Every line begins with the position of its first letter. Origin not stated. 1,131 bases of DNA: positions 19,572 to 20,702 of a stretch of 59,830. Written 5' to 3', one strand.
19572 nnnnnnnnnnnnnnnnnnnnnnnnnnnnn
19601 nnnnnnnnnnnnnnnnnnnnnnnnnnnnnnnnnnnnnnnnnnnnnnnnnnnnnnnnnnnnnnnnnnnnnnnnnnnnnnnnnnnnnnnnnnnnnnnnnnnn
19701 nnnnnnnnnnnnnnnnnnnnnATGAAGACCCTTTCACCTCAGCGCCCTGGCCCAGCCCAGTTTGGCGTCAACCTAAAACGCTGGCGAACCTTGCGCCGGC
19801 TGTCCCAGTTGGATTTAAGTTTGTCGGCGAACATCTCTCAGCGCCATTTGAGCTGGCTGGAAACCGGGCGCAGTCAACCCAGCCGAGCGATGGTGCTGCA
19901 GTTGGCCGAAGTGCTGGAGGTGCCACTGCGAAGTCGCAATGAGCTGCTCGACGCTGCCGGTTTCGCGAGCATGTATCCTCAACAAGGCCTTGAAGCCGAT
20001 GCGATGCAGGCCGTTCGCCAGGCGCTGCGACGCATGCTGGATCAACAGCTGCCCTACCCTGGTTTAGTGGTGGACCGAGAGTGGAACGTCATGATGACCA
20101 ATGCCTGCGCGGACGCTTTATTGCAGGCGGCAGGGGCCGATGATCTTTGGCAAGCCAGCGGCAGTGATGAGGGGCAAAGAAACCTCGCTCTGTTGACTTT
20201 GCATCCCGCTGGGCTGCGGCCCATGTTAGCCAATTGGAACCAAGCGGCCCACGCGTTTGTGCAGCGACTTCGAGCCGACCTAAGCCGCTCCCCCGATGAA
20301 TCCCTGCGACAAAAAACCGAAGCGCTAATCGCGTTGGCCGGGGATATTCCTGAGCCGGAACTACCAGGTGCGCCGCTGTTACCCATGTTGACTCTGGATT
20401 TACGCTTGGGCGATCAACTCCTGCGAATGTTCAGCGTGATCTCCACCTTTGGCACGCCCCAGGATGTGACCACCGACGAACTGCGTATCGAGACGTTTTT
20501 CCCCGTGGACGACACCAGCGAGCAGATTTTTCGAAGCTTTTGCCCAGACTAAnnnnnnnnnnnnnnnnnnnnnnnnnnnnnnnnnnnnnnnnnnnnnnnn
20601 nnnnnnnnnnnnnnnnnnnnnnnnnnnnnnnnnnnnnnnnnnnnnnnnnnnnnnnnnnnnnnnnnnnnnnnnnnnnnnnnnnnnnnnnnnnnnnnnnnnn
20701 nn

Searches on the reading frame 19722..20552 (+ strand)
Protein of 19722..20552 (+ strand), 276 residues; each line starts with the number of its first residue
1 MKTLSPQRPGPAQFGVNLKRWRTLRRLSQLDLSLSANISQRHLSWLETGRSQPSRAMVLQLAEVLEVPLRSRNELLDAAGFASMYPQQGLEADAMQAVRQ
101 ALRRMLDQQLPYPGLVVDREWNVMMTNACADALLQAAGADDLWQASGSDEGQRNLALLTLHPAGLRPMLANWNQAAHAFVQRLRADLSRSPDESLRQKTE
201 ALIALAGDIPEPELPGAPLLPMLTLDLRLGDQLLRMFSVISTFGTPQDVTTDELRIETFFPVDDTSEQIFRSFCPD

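Call 80: search_protein_families(library=pfam, proteins=[window:19722-20552:+], max_evalue=0.0001)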
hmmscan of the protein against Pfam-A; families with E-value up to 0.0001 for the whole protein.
window:19722-20552:+ (276 aa): 3 families
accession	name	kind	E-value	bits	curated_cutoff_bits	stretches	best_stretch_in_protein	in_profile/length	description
PF17765.7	MLTR_LBD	-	2.1e-25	90.1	26.3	1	98-271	1-166/168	MmyB-like transcription regulator ligand binding domain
PF13560.12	HTH_31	-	2.7e-09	37.6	27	1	13-75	1-64/64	Helix-turn-helix domain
PF01381.28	HTH_3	-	1.7e-08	34.8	23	1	18-69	1-52/55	Helix-turn-helix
